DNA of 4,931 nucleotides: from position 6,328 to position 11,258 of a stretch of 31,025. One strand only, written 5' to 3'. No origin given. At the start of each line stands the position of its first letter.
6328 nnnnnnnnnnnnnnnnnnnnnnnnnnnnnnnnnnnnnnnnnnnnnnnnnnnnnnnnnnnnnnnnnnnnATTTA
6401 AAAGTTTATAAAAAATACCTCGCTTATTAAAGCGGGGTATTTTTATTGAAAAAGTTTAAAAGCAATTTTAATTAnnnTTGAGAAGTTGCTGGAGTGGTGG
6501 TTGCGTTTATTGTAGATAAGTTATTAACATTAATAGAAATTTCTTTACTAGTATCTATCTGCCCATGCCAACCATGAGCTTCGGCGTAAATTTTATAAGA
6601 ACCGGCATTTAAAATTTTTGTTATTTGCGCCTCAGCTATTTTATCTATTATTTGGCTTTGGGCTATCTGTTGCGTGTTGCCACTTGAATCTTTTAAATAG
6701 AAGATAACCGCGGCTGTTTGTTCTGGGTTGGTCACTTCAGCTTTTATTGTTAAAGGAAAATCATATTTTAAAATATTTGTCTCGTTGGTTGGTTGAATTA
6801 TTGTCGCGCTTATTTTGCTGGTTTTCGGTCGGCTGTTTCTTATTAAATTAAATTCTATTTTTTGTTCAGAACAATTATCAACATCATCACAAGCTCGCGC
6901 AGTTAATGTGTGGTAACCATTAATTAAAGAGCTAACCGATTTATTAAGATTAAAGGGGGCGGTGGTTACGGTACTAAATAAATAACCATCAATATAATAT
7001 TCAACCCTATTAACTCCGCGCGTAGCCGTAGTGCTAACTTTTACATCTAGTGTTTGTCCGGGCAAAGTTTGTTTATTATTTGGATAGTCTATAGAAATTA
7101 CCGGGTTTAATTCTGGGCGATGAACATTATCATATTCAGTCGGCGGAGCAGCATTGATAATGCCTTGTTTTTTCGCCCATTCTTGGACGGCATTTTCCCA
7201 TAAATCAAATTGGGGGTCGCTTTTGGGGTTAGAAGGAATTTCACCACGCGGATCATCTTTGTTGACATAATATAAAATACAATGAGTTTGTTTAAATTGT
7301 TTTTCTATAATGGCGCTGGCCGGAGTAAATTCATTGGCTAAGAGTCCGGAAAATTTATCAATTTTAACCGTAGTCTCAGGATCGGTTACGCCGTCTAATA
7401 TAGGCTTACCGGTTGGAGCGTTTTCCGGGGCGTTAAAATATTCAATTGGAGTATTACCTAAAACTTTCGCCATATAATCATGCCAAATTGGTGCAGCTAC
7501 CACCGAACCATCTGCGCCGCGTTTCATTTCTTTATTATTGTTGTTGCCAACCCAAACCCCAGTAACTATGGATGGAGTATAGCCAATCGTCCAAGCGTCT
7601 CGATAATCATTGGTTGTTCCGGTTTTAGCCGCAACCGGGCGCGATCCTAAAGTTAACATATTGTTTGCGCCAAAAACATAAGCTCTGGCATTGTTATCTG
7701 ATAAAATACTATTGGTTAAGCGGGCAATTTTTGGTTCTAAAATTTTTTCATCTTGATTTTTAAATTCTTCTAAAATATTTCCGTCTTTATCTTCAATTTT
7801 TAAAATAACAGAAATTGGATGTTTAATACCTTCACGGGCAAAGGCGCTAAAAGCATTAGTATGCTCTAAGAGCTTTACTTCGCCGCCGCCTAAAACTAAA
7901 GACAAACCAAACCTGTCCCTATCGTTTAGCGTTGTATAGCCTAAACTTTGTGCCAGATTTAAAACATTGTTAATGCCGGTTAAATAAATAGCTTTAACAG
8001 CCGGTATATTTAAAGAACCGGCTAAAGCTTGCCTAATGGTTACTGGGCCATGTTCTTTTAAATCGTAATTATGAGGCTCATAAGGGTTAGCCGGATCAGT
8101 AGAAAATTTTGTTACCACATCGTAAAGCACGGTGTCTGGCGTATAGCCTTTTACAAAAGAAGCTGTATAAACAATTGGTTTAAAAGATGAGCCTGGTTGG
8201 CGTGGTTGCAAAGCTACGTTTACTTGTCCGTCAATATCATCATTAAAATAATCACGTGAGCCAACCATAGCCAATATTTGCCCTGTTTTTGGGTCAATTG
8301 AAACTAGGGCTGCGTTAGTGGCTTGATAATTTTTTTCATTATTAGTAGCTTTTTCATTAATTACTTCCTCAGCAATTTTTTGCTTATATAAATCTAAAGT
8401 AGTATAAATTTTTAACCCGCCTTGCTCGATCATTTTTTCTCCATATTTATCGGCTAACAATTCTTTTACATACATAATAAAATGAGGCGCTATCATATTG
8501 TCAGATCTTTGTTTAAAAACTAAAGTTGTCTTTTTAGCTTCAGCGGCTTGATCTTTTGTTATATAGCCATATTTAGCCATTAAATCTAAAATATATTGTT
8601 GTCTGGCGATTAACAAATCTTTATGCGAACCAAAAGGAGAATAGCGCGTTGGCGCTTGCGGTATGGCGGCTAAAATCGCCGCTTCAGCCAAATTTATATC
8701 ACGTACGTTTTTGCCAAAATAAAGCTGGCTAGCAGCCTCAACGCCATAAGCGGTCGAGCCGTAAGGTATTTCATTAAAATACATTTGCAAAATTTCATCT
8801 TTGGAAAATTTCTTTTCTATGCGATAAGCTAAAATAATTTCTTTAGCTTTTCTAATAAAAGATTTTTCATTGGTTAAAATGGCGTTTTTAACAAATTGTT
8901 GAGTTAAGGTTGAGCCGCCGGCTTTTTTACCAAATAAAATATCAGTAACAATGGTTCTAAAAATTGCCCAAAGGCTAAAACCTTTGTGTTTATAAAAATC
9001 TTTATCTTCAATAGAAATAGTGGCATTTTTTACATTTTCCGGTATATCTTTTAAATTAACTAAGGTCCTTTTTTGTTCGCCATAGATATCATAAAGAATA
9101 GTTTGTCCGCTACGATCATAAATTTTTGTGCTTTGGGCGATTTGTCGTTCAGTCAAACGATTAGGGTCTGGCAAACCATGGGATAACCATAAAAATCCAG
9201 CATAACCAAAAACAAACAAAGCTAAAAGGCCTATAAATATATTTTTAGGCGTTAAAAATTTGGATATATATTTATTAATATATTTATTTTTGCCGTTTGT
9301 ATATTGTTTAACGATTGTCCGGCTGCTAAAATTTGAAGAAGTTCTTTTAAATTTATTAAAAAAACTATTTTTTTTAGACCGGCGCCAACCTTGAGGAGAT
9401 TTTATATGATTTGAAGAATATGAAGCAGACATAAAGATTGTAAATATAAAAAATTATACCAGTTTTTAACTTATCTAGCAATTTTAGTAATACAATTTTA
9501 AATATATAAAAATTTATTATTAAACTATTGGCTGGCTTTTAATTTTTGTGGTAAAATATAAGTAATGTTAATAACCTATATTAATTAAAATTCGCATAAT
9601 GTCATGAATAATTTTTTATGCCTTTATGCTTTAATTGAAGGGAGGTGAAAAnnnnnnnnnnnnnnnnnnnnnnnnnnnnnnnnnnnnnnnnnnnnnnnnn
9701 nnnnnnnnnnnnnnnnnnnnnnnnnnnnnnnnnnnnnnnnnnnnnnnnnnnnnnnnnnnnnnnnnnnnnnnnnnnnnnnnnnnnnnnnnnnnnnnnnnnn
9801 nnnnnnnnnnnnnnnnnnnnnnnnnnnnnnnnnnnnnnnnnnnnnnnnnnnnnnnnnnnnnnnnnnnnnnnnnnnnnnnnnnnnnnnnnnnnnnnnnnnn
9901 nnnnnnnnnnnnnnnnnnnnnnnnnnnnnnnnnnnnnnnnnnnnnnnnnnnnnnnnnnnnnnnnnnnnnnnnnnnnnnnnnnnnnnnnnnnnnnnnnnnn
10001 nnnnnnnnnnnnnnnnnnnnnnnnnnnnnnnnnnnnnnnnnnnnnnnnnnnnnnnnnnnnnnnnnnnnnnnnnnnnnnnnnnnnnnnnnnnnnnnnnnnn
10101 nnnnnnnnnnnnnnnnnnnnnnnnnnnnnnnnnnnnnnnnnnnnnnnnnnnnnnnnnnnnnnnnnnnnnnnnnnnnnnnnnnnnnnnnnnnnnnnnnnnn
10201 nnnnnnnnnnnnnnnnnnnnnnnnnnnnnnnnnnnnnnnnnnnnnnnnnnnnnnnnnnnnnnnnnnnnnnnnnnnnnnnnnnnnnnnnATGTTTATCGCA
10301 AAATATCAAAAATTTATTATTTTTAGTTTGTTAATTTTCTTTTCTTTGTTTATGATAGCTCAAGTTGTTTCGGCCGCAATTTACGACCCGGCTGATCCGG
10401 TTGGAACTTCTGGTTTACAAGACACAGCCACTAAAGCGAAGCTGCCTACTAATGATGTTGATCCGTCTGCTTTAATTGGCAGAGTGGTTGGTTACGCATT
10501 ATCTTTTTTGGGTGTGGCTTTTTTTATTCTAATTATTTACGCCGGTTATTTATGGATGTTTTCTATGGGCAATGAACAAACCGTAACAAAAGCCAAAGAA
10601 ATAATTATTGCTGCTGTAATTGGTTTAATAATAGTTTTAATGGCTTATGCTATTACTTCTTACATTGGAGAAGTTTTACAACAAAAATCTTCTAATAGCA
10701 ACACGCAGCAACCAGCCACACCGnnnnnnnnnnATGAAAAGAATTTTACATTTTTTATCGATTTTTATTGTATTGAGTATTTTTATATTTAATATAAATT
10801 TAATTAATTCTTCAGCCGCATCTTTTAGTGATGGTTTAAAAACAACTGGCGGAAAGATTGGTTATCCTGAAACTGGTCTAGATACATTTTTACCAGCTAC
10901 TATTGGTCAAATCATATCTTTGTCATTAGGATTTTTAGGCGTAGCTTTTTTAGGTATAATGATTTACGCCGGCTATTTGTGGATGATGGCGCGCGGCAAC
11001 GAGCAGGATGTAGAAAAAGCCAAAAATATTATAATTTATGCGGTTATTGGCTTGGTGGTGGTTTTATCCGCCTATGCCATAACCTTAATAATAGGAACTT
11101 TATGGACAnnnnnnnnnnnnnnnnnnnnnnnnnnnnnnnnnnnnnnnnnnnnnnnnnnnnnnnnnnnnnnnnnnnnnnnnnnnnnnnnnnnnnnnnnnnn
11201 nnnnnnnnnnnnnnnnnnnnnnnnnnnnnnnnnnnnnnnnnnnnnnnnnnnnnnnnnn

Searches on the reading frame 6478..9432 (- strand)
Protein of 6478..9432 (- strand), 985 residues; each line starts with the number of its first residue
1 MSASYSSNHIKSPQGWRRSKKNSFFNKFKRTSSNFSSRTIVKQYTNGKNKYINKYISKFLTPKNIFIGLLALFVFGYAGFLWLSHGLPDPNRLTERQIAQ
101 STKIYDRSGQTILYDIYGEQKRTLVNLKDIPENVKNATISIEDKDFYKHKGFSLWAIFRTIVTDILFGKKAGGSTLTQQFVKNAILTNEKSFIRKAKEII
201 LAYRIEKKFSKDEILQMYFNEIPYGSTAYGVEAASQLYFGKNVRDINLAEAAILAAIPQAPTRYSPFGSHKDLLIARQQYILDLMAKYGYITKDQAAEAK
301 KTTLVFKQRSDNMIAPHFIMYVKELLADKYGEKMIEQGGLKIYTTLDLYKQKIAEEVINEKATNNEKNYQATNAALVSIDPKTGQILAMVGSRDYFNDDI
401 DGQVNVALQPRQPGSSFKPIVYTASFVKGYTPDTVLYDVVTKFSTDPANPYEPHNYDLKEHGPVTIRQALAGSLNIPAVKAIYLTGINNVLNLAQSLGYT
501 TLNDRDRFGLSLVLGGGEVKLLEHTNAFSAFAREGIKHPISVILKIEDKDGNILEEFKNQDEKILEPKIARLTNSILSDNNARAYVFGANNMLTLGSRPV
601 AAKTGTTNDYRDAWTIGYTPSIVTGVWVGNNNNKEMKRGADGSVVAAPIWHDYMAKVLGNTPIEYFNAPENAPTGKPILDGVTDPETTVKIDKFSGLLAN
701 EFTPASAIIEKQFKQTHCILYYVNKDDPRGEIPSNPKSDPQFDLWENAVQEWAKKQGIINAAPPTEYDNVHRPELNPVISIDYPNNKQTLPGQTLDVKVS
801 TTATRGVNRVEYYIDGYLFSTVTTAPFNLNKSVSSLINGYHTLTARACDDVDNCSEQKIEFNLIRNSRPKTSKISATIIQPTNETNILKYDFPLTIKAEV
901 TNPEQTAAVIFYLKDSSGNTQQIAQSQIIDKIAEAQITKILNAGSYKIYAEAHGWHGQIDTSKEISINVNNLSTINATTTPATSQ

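Call 19: find_related_loci(query=window:6478-9432:-, collection=genome_contigs, flank=10000)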
Query window:6478-9432:- (985 aa) in genome_contigs; peptide patterns used: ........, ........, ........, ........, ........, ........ (x = any residue, [..] = any of these).
599 stretches matched a pattern (row limit reached: there are more); 586 encode a relative of the query (tblastn E <= 1e-3); the best 80 are kept; 80 distinct loci.
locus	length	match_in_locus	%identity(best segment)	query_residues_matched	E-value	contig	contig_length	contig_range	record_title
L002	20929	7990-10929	77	1-985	0e+0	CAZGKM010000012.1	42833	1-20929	MAG TPA_asm: uncultured Gammaproteobacteria bacterium isolate SRP319275_co4_39 genome assembly, contig: NODE_490_length_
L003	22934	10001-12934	72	1-982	0e+0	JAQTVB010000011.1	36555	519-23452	MAG: Patescibacteria group bacterium isolate STB_78 NODE_2391_length_36555_cov_4.204815_Sandtown_B, whole genome shotgun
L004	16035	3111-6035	73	3-982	0e+0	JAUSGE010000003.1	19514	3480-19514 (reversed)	MAG: bacterium isolate E14_metabat.bin.105 E14_k141_237749, whole genome shotgun sequence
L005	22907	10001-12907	63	7-973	0e+0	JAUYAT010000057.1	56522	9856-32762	MAG: bacterium isolate C19_concoct.bin.47 C19_k141_21654, whole genome shotgun sequence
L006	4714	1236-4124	62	11-971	0e+0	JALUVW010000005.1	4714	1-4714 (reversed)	MAG: Candidatus Falkowbacteria bacterium isolate 128-326_metabat2_scaf2bin.076 128-326_scaffold_10861_c1, whole genome s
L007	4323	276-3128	63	11-958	0e+0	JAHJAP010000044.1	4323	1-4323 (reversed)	MAG: Patescibacteria group bacterium isolate Modern_marine.mb.217 Modern_marine.mb.217_k141_820799, whole genome shotgun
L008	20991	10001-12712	64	67-969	0e+0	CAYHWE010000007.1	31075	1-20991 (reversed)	MAG TPA_asm: uncultured Gammaproteobacteria bacterium isolate ERP119705_co15_594 genome assembly, contig: NODE_1178_leng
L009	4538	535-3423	62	11-971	0e+0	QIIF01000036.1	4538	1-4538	MAG: Candidatus Falkowbacteria bacterium isolate SZUA-104 Ga0063293_10030986, whole genome shotgun sequence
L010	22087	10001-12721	64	67-970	0e+0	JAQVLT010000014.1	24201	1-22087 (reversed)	MAG: Patescibacteria group bacterium isolate STF1_116 NODE_4789_length_24201_cov_4.327739_Sandtown_F1, whole genome shot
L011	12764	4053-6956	58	11-972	0e+0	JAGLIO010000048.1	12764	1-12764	MAG: Candidatus Parcubacteria bacterium isolate RS_2_9 ROV157_2.bin.9.fa_48, whole genome shotgun sequence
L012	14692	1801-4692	60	14-971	0e+0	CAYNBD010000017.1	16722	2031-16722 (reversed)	MAG TPA_asm: uncultured Gammaproteobacteria bacterium isolate binchicken_co129_838 genome assembly, contig: NODE_10178_l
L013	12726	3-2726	62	68-971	0e+0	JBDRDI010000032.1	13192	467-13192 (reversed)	MAG: bacterium isolate MEGAHIT-group-1.240 k141_4722811, whole genome shotgun sequence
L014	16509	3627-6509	59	17-963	0e+0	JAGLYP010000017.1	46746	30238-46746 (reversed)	MAG: Candidatus Parcubacteria bacterium isolate RS_13_30 ZL320.bin.30.fa_17, whole genome shotgun sequence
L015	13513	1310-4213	58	11-975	0e+0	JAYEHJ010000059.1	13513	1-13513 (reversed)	MAG: Patescibacteria group bacterium isolate MAG221 MAG221_59, whole genome shotgun sequence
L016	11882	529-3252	59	66-970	0e+0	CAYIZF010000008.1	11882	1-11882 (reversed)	MAG TPA_asm: uncultured Gammaproteobacteria bacterium isolate ERP122455_co1_171 genome assembly, contig: NODE_1381_lengt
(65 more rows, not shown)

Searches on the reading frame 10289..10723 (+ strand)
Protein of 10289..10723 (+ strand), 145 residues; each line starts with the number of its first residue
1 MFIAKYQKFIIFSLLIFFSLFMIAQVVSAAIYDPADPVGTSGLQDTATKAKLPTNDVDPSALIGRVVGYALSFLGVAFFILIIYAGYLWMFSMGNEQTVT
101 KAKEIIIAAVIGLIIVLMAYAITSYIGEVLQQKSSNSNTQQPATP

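Call 9: search_protein_families(library=pfam, proteins=[window:10289-10723:+], max_evalue=0.01)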
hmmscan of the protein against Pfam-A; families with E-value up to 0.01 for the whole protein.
window:10289-10723:+ (145 aa): 4 families
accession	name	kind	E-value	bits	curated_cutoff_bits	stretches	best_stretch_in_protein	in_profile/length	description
PF18895.5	T4SS_pilin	-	2.5e-08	34.3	26.6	1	67-126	12-71/71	Type IV secretion system pilin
PF01578.25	Cytochrom_C_asm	-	0.0015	18.7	29.9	1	77-128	161-209/212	Cytochrome C assembly protein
PF05545.16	FixQ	-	0.0022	18.3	29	1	73-107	12-46/49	Cbb3-type cytochrome oxidase component FixQ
PF10320.15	7TM_GPCR_Srsx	-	0.0064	16.4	24.1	1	69-141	149-221/257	Serpentine type 7TM GPCR chemoreceptor Srsx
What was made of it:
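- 10289..10726 (+): p2, pilin paralog (145 aa). PF18895 34.3 bits (call 9).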

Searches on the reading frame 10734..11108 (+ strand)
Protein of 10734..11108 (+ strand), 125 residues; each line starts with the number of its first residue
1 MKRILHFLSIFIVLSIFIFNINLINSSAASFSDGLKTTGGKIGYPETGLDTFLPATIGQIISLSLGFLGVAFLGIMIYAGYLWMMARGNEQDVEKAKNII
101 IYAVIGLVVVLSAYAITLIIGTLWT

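Call 9: search_protein_families(library=pfam, proteins=[window:10734-11108:+], max_evalue=0.01)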
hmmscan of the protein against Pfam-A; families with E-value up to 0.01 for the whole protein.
window:10734-11108:+ (125 aa): 2 families
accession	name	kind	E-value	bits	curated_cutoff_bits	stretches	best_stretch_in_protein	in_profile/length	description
PF18895.5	T4SS_pilin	-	4e-10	40.1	26.6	1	65-117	16-68/71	Type IV secretion system pilin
PF05545.16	FixQ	-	0.0016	18.7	29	1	67-101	12-46/49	Cbb3-type cytochrome oxidase component FixQ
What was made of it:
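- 10734..11111 (+): p3, pilin paralog (125 aa from the ATG at 10734); overlaps p4 by 10 nt. PF18895 40.1 bits (call 9).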
